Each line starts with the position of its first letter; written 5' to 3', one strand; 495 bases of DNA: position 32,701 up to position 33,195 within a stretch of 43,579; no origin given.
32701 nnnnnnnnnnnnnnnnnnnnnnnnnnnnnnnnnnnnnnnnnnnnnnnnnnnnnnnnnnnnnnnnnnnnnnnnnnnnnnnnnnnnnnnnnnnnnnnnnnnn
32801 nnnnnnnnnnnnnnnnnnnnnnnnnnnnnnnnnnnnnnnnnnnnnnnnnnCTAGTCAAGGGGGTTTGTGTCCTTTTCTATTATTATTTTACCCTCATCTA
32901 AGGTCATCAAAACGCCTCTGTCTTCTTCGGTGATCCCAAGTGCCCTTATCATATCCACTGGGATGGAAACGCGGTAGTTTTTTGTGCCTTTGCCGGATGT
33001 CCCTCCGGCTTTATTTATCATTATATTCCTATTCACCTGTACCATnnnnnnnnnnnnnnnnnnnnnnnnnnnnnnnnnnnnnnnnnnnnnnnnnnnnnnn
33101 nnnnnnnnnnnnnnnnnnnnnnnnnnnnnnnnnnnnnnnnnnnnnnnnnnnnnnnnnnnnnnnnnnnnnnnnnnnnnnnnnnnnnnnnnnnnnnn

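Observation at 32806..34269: Duplicated 57-bp consensus promoter with an embedded palindromic operator drives two separate mini-operons next to the integrase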

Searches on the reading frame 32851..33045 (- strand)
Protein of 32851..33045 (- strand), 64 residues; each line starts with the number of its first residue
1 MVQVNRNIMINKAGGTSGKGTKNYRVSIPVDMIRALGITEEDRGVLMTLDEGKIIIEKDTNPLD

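Call 7: search_protein_families(library=pfam, proteins=[window:32851-33045:-], max_evalue=0.01)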
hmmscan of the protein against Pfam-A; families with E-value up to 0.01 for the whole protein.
window:32851-33045:- (64 aa): 1 family
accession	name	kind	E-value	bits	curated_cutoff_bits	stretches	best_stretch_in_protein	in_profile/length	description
PF04014.23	MazE_antitoxin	-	4.5e-06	27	24.7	1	19-59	3-43/48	Antidote-toxin recognition MazE, bacterial antitoxin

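Call 28: search_solved_structures(query=window:32851-33045:-, max_evalue=1, show_alignments=2)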
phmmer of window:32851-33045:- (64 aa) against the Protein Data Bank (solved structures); distinct sequences matched with E-value up to 1: 5.
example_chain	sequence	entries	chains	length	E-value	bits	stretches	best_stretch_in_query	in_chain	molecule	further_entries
7xi6_A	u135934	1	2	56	0.0034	21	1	14-48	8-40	C56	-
1yfb_A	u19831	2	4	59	0.014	19.1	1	14-58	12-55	Transition state regulatory protein abrB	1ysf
1z0r_A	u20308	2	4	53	0.015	19.1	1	18-58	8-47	Transition state regulatory protein abrB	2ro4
2k1n_A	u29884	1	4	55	0.016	18.9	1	18-58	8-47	AbrB family transcriptional regulator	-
3o27_A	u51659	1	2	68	0.74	13.7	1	6-56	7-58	Putative uncharacterized protein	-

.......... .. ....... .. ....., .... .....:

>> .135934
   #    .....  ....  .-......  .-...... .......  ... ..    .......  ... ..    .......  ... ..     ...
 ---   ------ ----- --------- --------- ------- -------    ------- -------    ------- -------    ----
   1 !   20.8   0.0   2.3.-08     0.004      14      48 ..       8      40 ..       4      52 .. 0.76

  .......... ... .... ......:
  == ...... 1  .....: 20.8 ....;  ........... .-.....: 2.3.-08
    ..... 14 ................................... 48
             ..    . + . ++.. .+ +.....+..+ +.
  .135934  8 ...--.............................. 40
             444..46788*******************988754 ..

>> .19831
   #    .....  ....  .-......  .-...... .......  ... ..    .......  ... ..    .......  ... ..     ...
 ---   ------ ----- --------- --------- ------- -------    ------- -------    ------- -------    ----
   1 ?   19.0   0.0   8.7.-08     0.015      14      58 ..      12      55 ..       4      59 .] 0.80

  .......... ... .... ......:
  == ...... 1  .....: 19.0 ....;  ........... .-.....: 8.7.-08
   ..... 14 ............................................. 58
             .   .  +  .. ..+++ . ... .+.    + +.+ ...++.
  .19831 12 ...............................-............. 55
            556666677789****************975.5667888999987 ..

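Call 32: search_protein_families(library=phrogs, proteins=[window:32851-33045:-], max_evalue=0.01)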
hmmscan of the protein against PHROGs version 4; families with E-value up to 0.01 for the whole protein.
window:32851-33045:- (64 aa): 2 families
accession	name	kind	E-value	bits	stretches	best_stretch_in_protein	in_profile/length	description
phrog_2329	-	unknown function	3.4e-18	66.5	1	3-61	4-58/59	-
phrog_4324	-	unknown function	0.00037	21.6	1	26-59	15-47/89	-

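Call 37: find_homologous_proteins(query=window:32851-33045:-, max_evalue=0.001)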
Query window:32851-33045:- (64 aa): 164 proteins with E <= 0.001 among 164 candidates; the best 120 are listed.
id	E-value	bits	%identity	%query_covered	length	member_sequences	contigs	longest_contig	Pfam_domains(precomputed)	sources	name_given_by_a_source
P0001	5.1e-29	116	90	98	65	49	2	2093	PF04014.24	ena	-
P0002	4.4e-28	113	89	100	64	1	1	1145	PF04014.24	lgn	-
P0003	7.1e-28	113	88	100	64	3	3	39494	PF04014.24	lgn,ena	-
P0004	1.6e-27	112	87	98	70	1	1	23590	PF04014.24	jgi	jgi:hypothetical protein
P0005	1.9e-27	111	84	100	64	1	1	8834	PF04014.24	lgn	-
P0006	3.9e-27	110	88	100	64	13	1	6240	PF04014.24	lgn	-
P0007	5.2e-27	110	93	94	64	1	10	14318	-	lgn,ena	-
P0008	5.3e-27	110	86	100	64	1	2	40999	PF04014.24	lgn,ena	-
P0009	5.3e-27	110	89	100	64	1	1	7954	PF04014.24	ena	-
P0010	5.5e-27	110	89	100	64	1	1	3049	-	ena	-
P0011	1.2e-25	106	91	91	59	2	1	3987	PF04014.24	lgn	-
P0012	1.7e-25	105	81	100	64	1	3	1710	PF04014.24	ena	-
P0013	2.9e-25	104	93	88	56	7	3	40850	PF04014.24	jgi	jgi:hypothetical protein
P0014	4.4e-21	91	73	92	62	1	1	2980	PF04014.24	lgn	-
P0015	7.9e-21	91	73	92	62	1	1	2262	PF04014.24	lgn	-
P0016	8.7e-21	90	73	92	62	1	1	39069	PF04014.24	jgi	-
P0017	1.2e-20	90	71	92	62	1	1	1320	PF04014.24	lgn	-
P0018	5.6e-20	88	69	92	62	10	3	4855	PF04014.24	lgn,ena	-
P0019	6.3e-20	88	69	92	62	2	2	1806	PF04014.24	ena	-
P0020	1.6e-19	86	72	91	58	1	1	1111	PF04014.24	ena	-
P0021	2.2e-19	86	66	92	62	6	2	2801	PF04014.24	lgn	-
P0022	6.1e-19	85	70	98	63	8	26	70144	PF04014.24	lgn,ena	-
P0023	7.5e-19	84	72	89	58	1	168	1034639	PF04014.24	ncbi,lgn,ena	-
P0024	7.6e-19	84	72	91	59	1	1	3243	PF04014.24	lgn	-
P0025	7.7e-19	84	72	89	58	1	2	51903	PF04014.24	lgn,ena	-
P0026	1.3e-18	84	70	89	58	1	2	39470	PF04014.24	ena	-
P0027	1.3e-18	84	67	95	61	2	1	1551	PF04014.24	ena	-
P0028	1.3e-18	84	69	92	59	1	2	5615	PF04014.24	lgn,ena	-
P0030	1.4e-18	84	72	91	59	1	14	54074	PF04014.24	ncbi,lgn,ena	-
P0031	1.5e-18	83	71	91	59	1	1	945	PF04014.24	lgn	-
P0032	1.6e-18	83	66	92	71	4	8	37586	PF04014.24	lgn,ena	-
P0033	1.7e-18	83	72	89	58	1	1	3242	PF04014.24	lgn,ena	-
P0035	2.2e-18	83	68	94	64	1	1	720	PF04014.24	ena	-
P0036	2.3e-18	83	70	89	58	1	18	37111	PF04014.24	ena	-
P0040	2.9e-18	83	71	91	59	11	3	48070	PF04014.24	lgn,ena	-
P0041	3.0e-18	82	71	91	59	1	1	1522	PF04014.24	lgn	-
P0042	3.5e-18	82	71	91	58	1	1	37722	PF04014.24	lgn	-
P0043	3.6e-18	82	69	92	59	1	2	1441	PF04014.24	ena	-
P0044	3.8e-18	82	70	89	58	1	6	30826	PF04014.24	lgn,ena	-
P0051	6.9e-18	81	68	89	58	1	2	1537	PF04014.24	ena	-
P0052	7.6e-18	81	70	89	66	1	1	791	PF04014.24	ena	-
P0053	7.8e-18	81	69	91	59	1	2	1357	PF04014.24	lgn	-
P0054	8.7e-18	81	70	89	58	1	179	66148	PF04014.24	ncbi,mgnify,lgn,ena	mgnify:CR=1 FL=1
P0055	1.2e-17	81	68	89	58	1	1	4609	PF04014.24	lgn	-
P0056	1.2e-17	81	68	89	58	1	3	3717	PF04014.24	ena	-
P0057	1.2e-17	81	70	89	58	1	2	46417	PF04014.24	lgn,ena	-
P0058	1.3e-17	80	70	89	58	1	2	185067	PF04014.24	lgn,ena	-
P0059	1.4e-17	80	68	89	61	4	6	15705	PF04014.24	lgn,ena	-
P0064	2.1e-17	80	70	89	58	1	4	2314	PF04014.24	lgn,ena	-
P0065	2.1e-17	80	68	89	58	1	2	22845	PF04014.24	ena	-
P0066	2.2e-17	80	67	91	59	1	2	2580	PF04014.24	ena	-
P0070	6.2e-17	78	68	89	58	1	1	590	PF04014.24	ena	-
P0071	6.5e-17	78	68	89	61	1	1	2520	PF04014.24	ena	-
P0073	1.2e-16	77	68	89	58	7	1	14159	PF04014.24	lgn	-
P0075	1.6e-16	77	68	89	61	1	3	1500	PF04014.24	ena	-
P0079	1.8e-16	77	67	89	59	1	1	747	PF04014.24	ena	-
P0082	2.1e-16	77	67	91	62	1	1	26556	PF04014.24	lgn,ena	-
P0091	4.5e-16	76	64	91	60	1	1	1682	PF04014.24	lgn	-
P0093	4.7e-16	76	65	89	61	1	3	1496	PF04014.24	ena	-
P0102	1.0e-15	75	67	91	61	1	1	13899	PF04014.24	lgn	-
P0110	1.8e-15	74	67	89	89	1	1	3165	PF04014.24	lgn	-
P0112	1.9e-15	74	64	91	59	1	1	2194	PF04014.24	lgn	-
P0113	1.9e-15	74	74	78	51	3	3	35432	PF04014.24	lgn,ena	-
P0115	2.4e-15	73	65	89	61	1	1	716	PF04014.24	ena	-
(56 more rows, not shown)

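Call 39: find_encoding_contigs(protein=P0023, flank=4000, max_places=5)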
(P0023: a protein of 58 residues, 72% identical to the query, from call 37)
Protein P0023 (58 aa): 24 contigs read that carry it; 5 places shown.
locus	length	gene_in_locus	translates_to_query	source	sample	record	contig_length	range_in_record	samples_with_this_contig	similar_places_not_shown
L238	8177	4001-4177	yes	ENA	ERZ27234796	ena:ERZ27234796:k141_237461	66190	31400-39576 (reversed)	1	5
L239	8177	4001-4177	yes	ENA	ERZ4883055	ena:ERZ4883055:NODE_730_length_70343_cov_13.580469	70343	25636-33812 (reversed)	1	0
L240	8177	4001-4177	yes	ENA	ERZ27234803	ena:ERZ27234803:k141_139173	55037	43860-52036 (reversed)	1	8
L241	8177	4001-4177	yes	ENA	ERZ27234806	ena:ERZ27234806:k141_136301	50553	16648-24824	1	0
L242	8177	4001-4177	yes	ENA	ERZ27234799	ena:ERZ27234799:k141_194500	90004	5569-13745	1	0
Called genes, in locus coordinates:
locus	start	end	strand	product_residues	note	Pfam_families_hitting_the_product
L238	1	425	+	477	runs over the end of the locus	PF00206:Lyase_1, PF10415:FumaraseC_C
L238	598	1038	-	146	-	-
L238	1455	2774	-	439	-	PF06541:ABC_trans_CmpB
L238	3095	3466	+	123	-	-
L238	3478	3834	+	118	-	-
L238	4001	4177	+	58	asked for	PF04014:MazE_antitoxin (weak)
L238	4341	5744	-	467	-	PF01510:Amidase_2, PF08239:SH3_3, PF01471:PG_binding_1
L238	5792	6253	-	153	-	PF05105:Phage_holin_4_1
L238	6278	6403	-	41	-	-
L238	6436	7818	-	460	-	PF13472:Lipase_GDSL_2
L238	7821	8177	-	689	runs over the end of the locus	PF06605:Prophage_tail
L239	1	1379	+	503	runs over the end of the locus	PF10544:T5orf172, PF13455:MUG113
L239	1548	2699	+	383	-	PF00589:Phage_integrase (faint)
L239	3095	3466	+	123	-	-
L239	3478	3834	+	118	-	-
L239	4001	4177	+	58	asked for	PF04014:MazE_antitoxin (weak)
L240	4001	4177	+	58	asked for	PF04014:MazE_antitoxin (weak)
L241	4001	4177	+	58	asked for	PF04014:MazE_antitoxin (weak)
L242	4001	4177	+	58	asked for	PF04014:MazE_antitoxin (weak)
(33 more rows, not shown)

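Call 45: search_solved_structures(query=A1, max_evalue=0.01, show_alignments=1)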
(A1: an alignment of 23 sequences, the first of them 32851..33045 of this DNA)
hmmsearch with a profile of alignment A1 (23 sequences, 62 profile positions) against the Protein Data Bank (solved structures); distinct sequences matched with E-value up to 0.01: 4.
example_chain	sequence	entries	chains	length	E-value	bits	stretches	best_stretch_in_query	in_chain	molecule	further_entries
1z0r_A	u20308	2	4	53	0.00023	24.1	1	24-60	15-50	Transition state regulatory protein abrB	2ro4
2k1n_A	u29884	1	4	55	0.00026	24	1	24-60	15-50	AbrB family transcriptional regulator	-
1yfb_A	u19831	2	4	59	0.00038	23.4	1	24-60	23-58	Transition state regulatory protein abrB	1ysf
7xi6_A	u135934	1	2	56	0.00096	22.1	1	13-55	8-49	C56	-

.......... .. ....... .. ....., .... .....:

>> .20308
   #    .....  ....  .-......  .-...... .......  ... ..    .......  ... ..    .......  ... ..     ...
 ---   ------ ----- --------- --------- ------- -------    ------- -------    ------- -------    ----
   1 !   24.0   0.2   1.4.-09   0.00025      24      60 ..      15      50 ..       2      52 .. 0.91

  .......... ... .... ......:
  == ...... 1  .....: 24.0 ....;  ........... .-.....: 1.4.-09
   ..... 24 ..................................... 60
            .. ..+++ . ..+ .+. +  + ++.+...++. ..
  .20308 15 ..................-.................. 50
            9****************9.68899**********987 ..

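Call 51: predict_structure(alignment_id=A1)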
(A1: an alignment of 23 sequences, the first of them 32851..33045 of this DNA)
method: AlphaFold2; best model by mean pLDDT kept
length: 64 residues; sequences in the alignment: 23
mean_pLDDT: 80.6   pTM: 0.59
mean pLDDT of the five models: 80.6, 80.5, 79.9, 79.1, 75.8
residues with pLDDT >= 90: 26; 70-90: 21; 50-70: 16; < 50: 1
segments of 3 or more residues with pLDDT < 50: none
pLDDT, mean of each block of 10 residues (from residue 1): 75 57 80 91 92 92 70
secondary structure, 60 per line:
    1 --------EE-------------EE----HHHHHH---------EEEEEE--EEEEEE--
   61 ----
elements in order: H30-35 E45-50 E53-58

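Call 56: fold_search(model_id=the predicted structure, library=pdb)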
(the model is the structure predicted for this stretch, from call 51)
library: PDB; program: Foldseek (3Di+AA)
matches with E <= 10: 40; with E <= 0.001: 0
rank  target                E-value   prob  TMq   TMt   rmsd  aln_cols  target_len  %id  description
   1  9a4b_A                3.9e-02  1.00  0.57  0.41   3.0        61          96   28  Integrative model of ABRB-ATPE by crosslinking MS and deep learning (released 2024-09-18)
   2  2mrn_MODEL_1_A        4.5e-02  0.99  0.54  0.52   3.4        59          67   24  Structure of truncated EcMazE (released 2015-02-04)
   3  7xi6_A                4.5e-02  0.87  0.39  0.42   4.0        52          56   31  Crystal structure of C56 from pSSVi (released 2023-04-19)
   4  1yfb_A                9.3e-02  0.98  0.58  0.69   3.2        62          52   27  The solution structure of the N-domain of the transcription factor abrB (released 2005-04-12)
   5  1ub4_C                2.1e-01  0.85  0.53  0.47   3.7        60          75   25  crystal structure of MazEF complex (released 2003-05-20)
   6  1mvf_D                2.9e-01  0.87  0.49  0.66   2.8        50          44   28  MazE addiction antidote (released 2003-06-10)
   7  2fy9_MODEL_1_A        3.3e-01  0.85  0.56  0.64   4.9        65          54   22  Solution Structure of the N-Terminal DNA Recognition Domain of the Bacillus Subtilis Transcription-State Regul (released 2006-05-23)
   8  2k1n_MODEL_1_A        3.3e-01  0.54  0.39  0.44   5.0        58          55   29  DNA bound structure of the N-terminal domain of AbrB (released 2008-11-11)
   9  2mru_MODEL_1_A        4.0e-01  0.69  0.47  0.56   3.1        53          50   26  Structure of truncated EcMazE-DNA complex (released 2015-02-04)
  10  3o27_A                4.3e-01  0.51  0.42  0.43   3.7        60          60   20  The crystal structure of C68 from the hybrid virus-plasmid pSSVx (released 2011-01-19)
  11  1z0r_MODEL_1_A        6.9e-01  0.84  0.45  0.53   2.4        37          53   35  Solution Structure of the N-terminal DNA Recognition Domain of the Bacillus subtilis Transcription-State Regul (released 2005-03-15)
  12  3tnd_H                1.4e+00  0.44  0.49  0.48   3.3        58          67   12  Crystal structure of Shigella flexneri VapBC toxin-antitoxin complex (released 2011-11-02)
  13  2l66_MODEL_1_A        1.4e+00  0.30  0.49  0.56   3.6        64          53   25  The DNA-recognition fold of Sso7c4 suggests a new member of SpoVT-AbrB superfamily from archaea. (released 2011-09-07)
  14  3o27_B                2.3e+00  0.11  0.36  0.38   5.7        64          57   17  The crystal structure of C68 from the hybrid virus-plasmid pSSVx (released 2011-01-19)
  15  2w1t_B                3.4e+00  0.23  0.49  0.21   2.9        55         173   27  Crystal Structure of B. subtilis SpoVT (released 2008-11-18)
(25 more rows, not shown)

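Call 61: search_protein_families(library=padloc, proteins=[window:32851-33045:-], max_evalue=0.01)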
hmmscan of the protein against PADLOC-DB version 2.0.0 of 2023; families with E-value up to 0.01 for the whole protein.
window:32851-33045:- (64 aa): 0 families

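Call 62: search_protein_families(library=ncbifam, proteins=[window:32851-33045:-], max_evalue=0.01)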
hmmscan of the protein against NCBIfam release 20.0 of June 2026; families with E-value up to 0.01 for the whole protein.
window:32851-33045:- (64 aa): 0 families

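Call 67: search_dna_similar(query=window:32851-33045:-, collection=phages, mode=protein, max_evalue=0.001, max_rows=25)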
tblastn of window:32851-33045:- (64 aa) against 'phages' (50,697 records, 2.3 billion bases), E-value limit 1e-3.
Records with a match: 11; places in all: 12; records where one place covers at least 80% of the query: 9.
Best place of each record, by identity: <60% 11.
By first word of the organism name: Clostridioides 6; Clostridium 3; Blautia 1; Bacteriophage 1.
By host as written in the record: Clostridioides difficile 3; [Clostridium] scindens DSM 5676 1; Clostridioides difficile CD08011 1; Clostridium difficile 1; Blautia coccoides 1; - 1; Clostridioides sp. ES-S-0107-01 1; Clostridioides difficile CD2301 1; and 1 more.
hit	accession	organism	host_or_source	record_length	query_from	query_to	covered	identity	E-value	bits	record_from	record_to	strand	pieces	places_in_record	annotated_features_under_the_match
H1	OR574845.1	Clostridium phage phiCs5676-1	[Clostridium] scindens DSM 5676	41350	4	56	83%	50.9%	5e-11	61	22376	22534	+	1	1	hypothetical protein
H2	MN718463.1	Clostridium phage phiCDKH01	Clostridioides difficile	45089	1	61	95%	42.6%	4e-7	50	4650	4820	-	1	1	hypothetical protein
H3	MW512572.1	Clostridioides phage phiCD08011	Clostridioides difficile CD08011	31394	7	61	86%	45.5%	2e-5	45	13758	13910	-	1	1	none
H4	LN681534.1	Clostridium phage phiCD24-1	Clostridium difficile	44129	1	61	95%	41.0%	7e-6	46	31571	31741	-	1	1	conserved protein of unknown function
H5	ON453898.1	Blautia phage Montmirail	Blautia coccoides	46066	8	58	80%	49.0%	5e-9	55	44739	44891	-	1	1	hypothetical protein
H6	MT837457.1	Bacteriophage sp.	human fecal samples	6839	7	58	81%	46.2%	2e-8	53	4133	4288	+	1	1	record has no annotation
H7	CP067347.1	Clostridioides phage ES-S-0107-01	Clostridioides sp. ES-S-0107-01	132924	3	60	91%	41.4%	1e-6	48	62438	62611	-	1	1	record has no annotation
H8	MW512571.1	Clostridioides phage CD2301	Clostridioides difficile CD2301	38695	7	61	86%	43.6%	9e-6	46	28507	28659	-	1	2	none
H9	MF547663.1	Clostridioides phage LIBA2945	Clostridioides difficile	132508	3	60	91%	39.7%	2e-6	48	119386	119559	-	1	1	putative PemI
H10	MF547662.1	Clostridioides phage LIBA6276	Clostridioides difficile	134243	3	60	91%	39.7%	2e-6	48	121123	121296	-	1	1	putative PemI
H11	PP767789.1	Clostridioides phage phiCDKH02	Clostridioides difficile CD500-12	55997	17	61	70%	44.4%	7e-5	44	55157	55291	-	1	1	AbrB/MazE/SpoVT family DNA-binding domain-containing protein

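Call 68: get_annotated_region(hit=H1, flank=2500)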
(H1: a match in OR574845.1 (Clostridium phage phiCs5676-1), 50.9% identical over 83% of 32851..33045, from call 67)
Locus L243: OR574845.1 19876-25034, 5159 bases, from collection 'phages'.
description: Clostridium phage phiCs5676-1, complete genome.
organism: Clostridium phage phiCs5676-1 (NCBI taxid 3079663)
taxonomy: Viruses
host: [Clostridium] scindens DSM 5676; source: human feces; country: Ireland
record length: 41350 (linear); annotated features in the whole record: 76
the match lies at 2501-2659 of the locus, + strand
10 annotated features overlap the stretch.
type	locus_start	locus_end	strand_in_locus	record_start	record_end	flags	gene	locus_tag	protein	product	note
CDS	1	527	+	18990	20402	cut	-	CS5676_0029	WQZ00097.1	DNA helicase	-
CDS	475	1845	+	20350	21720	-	-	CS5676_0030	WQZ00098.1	phosphoadenosine phosphosulfate reductase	-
CDS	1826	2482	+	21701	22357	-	-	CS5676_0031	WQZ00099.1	ParB-like partition protein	-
CDS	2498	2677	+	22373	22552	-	-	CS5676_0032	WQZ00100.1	hypothetical protein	-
CDS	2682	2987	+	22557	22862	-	-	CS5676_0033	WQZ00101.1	hypothetical protein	-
CDS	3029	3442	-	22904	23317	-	-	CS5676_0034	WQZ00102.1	hypothetical protein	-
CDS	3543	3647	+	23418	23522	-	-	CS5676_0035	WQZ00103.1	hypothetical protein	-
CDS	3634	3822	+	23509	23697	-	-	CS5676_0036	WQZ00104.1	hypothetical protein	-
CDS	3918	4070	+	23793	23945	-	-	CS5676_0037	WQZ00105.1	hypothetical protein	-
CDS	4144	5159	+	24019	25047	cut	-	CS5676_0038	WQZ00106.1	hypothetical protein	-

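Call 69: get_annotated_region(hit=H5, flank=2500)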
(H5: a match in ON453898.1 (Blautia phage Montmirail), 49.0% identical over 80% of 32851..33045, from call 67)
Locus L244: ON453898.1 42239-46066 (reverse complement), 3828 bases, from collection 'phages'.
description: Blautia phage Montmirail, complete genome.
organism: Blautia phage Montmirail (NCBI taxid 2951970)
taxonomy: Viruses
host: Blautia coccoides; source: feces; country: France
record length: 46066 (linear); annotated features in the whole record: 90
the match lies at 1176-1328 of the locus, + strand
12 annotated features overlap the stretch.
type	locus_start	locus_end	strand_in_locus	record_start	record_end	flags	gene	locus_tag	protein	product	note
CDS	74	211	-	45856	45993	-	-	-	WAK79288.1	hypothetical protein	rasttk_feature_creation_tool=/opt/patric-common/ runtime/bin/phanotate version 1.5.0; ...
CDS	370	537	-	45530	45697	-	-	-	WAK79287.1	hypothetical protein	rasttk_feature_creation_tool=/opt/patric-common/ runtime/bin/phanotate version 1.5.0; ...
CDS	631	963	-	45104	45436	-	-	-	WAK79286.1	hypothetical protein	rasttk_feature_creation_tool=/opt/patric-common/ runtime/bin/phanotate version 1.5.0; ...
CDS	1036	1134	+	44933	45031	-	-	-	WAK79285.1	hypothetical protein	rasttk_feature_creation_tool=/opt/patric-common/ runtime/bin/phanotate version 1.5.0; ...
CDS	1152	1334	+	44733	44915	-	-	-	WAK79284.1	hypothetical protein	rasttk_feature_creation_tool=/opt/patric-common/ runtime/bin/phanotate version 1.5.0; ...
CDS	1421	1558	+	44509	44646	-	-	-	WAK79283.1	hypothetical protein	rasttk_feature_creation_tool=/opt/patric-common/ runtime/bin/phanotate version 1.5.0; ...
CDS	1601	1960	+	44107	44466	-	-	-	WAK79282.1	hypothetical protein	rasttk_feature_creation_tool=/opt/patric-common/ runtime/bin/phanotate version 1.5.0; ...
CDS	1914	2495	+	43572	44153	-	-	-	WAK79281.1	HNH endonuclease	rasttk_feature_creation_tool=/opt/patric-common/ runtime/bin/phanotate version 1.5.0; HHpred against PHROGS v3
CDS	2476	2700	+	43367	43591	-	-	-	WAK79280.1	hypothetical protein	rasttk_feature_creation_tool=/opt/patric-common/ runtime/bin/phanotate version 1.5.0; ...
CDS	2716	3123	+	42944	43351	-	-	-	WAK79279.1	RNA polymerase sigma factor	rasttk_feature_creation_tool=/opt/patric-common/ runtime/bin/phanotate version 1.5.0; HHpred against PHROGS v3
CDS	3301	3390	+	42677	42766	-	-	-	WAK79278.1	hypothetical protein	rasttk_feature_creation_tool=/opt/patric-common/ runtime/bin/phanotate version 1.5.0; ...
CDS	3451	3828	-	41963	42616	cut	-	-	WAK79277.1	Rha-like transcriptional regulator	rasttk_feature_creation_tool=/opt/patric-common/ runtime/bin/phanotate version 1.5.0; ...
